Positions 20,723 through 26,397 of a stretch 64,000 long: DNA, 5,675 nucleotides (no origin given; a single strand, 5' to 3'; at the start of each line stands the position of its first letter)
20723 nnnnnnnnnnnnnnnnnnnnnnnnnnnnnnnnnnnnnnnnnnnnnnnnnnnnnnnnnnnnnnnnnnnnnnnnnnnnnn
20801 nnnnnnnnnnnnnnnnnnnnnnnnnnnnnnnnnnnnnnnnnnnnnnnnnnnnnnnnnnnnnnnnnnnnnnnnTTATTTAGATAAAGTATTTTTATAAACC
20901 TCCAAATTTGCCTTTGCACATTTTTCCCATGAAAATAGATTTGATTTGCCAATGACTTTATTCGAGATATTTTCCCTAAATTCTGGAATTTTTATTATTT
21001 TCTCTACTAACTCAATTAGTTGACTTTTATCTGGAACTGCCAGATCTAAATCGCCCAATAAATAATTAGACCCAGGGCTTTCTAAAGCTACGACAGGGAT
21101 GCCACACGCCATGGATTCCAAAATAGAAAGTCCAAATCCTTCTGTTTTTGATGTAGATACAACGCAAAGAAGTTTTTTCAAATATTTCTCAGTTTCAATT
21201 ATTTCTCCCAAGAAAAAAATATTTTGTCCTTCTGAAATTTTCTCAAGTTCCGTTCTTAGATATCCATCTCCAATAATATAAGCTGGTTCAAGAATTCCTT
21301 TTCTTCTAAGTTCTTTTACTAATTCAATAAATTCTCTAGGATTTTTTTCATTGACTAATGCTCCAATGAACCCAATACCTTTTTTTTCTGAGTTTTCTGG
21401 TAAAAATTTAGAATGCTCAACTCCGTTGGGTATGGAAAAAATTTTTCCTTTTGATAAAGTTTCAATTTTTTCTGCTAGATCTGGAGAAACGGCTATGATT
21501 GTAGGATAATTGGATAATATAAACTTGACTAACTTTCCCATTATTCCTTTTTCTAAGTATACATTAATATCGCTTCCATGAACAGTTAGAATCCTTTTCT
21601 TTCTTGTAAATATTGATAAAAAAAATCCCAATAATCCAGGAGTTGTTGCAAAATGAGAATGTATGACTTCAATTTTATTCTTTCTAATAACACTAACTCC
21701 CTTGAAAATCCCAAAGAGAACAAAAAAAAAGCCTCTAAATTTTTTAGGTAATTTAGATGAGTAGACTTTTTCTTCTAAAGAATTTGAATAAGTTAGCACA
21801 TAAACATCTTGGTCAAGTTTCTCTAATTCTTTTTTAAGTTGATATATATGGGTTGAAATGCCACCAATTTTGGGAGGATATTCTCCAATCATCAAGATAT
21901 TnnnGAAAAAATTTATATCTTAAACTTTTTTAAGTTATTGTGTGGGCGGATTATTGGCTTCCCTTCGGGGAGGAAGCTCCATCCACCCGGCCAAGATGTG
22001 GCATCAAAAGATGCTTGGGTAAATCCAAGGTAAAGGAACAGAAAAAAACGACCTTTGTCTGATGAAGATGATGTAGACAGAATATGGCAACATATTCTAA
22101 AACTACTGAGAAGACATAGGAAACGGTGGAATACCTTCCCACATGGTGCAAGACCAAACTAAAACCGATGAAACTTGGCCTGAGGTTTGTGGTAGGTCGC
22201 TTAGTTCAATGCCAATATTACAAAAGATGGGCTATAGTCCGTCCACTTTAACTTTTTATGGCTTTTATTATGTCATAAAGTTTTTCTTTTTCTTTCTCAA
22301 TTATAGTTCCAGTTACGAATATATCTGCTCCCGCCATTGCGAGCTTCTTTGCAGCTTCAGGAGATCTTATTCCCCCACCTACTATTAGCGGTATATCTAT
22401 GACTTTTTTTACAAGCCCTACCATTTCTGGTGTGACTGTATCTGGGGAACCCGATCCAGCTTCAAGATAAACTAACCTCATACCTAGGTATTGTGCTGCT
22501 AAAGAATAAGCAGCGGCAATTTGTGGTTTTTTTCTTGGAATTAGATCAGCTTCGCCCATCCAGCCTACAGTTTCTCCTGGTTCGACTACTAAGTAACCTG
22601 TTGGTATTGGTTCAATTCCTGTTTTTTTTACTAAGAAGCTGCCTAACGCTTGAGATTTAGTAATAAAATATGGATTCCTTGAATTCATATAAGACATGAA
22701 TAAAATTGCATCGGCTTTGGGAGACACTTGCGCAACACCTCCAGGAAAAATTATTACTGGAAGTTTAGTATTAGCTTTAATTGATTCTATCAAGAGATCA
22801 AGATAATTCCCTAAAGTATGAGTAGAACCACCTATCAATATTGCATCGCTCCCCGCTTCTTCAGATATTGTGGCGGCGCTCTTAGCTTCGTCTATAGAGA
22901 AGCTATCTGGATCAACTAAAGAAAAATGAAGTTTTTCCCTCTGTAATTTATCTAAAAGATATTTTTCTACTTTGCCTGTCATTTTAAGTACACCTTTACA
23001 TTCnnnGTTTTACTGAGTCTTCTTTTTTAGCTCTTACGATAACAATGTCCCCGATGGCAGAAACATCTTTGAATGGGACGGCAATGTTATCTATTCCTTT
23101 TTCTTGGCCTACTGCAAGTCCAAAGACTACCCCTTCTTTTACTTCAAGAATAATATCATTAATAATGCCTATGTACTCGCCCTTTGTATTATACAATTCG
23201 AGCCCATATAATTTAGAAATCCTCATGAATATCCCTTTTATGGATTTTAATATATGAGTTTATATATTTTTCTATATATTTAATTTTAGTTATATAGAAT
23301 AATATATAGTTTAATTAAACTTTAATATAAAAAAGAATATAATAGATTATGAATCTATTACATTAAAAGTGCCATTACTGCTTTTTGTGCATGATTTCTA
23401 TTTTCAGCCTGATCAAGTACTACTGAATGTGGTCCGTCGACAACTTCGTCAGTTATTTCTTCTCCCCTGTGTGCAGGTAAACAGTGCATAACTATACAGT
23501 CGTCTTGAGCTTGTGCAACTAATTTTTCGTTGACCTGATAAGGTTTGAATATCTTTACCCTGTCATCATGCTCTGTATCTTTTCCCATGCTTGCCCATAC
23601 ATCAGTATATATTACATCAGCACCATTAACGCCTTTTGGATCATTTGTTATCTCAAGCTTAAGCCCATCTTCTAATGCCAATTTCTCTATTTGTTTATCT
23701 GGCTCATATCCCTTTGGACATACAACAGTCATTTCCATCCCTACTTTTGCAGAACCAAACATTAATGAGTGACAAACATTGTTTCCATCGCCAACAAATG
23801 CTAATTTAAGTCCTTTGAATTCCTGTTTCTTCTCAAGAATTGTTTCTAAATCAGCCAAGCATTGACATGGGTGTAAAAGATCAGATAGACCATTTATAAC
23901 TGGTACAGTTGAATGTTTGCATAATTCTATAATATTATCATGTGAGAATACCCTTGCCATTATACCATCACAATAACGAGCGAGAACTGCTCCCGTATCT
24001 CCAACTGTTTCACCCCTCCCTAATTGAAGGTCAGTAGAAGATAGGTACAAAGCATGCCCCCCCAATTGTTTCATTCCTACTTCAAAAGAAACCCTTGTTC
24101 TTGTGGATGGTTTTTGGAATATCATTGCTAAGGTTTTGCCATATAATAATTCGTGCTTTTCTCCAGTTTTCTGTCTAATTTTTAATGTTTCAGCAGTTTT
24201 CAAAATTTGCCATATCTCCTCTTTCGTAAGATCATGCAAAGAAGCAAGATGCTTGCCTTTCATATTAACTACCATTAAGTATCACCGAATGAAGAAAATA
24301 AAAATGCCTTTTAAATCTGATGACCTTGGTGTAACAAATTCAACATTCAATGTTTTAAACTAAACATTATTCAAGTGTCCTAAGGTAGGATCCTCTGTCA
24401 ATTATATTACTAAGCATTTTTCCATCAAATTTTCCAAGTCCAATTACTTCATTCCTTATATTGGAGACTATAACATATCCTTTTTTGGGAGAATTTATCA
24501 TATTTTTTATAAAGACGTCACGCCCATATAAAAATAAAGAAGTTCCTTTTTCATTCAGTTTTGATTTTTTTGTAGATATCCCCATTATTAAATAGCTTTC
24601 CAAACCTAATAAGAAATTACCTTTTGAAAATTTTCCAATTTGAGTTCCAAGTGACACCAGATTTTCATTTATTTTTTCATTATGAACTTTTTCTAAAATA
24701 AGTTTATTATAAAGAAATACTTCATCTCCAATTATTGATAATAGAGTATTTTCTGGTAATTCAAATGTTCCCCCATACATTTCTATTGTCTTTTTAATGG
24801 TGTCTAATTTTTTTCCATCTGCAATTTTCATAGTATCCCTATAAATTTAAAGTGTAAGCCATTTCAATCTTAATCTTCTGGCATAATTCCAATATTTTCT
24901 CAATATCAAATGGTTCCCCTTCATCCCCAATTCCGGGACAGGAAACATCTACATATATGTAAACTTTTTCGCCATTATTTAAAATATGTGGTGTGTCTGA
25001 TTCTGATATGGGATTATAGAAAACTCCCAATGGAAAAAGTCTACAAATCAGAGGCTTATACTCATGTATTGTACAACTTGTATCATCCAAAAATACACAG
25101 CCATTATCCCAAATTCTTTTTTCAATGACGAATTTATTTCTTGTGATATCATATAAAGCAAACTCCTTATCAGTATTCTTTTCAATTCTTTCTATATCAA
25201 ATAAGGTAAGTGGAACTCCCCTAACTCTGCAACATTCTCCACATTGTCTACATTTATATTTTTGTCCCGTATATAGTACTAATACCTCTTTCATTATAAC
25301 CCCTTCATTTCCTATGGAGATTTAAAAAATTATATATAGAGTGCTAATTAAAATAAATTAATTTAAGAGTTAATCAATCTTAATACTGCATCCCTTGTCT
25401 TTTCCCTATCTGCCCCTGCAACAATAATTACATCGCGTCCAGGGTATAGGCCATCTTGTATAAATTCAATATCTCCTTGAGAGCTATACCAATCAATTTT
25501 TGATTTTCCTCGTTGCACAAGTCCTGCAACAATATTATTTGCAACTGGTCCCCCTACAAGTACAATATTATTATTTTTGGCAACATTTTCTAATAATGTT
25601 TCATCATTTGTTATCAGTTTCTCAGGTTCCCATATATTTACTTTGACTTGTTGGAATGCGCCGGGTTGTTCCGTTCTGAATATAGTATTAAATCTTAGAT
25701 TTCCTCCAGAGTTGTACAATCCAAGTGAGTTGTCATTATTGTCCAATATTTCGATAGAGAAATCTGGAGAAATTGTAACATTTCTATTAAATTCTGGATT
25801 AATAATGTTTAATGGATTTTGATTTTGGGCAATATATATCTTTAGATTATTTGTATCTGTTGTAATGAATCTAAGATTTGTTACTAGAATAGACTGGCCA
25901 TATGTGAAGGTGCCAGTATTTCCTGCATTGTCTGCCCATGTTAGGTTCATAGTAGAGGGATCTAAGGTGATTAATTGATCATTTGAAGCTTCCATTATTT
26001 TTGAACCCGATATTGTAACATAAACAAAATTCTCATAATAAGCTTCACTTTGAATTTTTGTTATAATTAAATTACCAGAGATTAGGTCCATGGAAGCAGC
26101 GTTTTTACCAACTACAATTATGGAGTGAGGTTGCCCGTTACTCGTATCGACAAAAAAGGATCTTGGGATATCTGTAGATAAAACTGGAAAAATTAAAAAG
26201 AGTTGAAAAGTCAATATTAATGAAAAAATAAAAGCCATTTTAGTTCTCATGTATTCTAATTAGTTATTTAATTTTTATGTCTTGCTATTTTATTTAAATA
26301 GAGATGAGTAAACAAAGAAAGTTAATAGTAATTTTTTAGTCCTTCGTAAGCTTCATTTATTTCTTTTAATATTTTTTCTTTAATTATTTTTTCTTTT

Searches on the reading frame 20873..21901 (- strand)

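Call 60: search_protein_families(library=pfam, proteins=[window:20873-21901:-], max_evalue=0.00001)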
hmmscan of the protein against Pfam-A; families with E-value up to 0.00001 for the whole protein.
window:20873-21901:- (342 aa): 6 families
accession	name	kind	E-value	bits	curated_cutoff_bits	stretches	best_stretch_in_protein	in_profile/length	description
PF00534.26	Glycos_transf_1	-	7.6e-23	81.3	26.4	1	163-315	5-168/172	Glycosyl transferases group 1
PF13692.12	Glyco_trans_1_4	-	6.7e-21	75.5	27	1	174-303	2-140/142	Glycosyl transferases group 1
PF13439.12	Glyco_transf_4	-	1.1e-20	74.8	28.5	1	12-164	1-169/170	Glycosyltransferase Family 4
PF13477.12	Glyco_trans_4_2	-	1.7e-08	35.2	23.4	1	16-138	10-138/139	Glycosyl transferase 4-like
PF20706.3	GT4-conflict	-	1e-06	28.5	26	0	241-284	279-322/385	Family 4 Glycosyltransferase in conflict systems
PF13579.12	Glyco_trans_4_4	-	2e-06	28.7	29.7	1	13-160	1-158/158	Glycosyl transferase 4-like domain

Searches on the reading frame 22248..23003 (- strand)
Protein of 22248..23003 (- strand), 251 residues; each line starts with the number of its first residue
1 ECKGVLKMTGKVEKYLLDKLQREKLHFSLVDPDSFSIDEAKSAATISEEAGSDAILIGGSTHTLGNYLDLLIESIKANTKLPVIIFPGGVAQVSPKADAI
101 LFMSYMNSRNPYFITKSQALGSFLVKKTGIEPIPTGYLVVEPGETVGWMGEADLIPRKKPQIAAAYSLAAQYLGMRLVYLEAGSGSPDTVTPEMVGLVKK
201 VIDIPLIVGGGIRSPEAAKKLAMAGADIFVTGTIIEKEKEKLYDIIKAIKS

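Call 60: search_protein_families(library=pfam, proteins=[window:22248-23003:-], max_evalue=0.00001)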
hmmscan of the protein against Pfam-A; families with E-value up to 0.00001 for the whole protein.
window:22248-23003:- (251 aa): 2 families
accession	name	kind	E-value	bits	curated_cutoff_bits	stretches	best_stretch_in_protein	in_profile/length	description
PF01884.23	PcrB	-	2.3e-60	204.3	23.9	1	20-248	3-224/226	PcrB family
PF00977.27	His_biosynth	-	2e-07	31.2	23.6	1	178-250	49-120/228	Histidine biosynthesis protein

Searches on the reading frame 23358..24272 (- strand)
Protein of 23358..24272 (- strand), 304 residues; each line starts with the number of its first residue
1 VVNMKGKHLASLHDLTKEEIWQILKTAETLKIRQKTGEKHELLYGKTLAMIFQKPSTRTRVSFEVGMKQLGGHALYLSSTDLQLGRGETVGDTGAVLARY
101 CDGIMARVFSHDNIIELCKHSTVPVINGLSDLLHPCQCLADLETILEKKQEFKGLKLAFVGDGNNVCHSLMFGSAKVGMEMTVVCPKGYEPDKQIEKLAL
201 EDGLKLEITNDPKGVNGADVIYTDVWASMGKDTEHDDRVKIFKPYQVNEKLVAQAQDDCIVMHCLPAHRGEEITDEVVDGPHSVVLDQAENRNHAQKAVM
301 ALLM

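Call 60: search_protein_families(library=pfam, proteins=[window:23358-24272:-], max_evalue=0.00001)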
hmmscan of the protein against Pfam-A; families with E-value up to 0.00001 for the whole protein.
window:23358-24272:- (304 aa): 2 families
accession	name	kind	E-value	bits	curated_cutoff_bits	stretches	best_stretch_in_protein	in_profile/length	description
PF00185.30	OTCace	-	2.6e-60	203.4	29.4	1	153-303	1-157/157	Aspartate/ornithine carbamoyltransferase, Asp/Orn binding domain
PF02729.26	OTCace_N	-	3.9e-51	173.5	29.9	1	7-147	1-148/148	Aspartate/ornithine carbamoyltransferase, carbamoyl-P binding domain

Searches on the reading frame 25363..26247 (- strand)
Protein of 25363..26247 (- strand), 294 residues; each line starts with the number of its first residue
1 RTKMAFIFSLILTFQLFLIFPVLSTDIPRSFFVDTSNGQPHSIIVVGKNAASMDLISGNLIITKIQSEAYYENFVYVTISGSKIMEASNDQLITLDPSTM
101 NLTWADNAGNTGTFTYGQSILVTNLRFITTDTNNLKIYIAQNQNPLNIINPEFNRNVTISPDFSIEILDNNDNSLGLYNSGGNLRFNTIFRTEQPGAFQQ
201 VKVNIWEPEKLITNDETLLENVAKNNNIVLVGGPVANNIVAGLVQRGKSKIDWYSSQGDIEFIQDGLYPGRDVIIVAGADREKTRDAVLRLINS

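Call 60: search_protein_families(library=pfam, proteins=[window:25363-26247:-], max_evalue=0.00001)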
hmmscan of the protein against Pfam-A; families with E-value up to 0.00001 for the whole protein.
window:25363-26247:- (294 aa): 1 family
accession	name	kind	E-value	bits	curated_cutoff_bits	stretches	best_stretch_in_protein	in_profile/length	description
PF05124.17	S_layer_C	-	3.4e-28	98.9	23.9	1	35-293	10-175/177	S-layer like family, outer domain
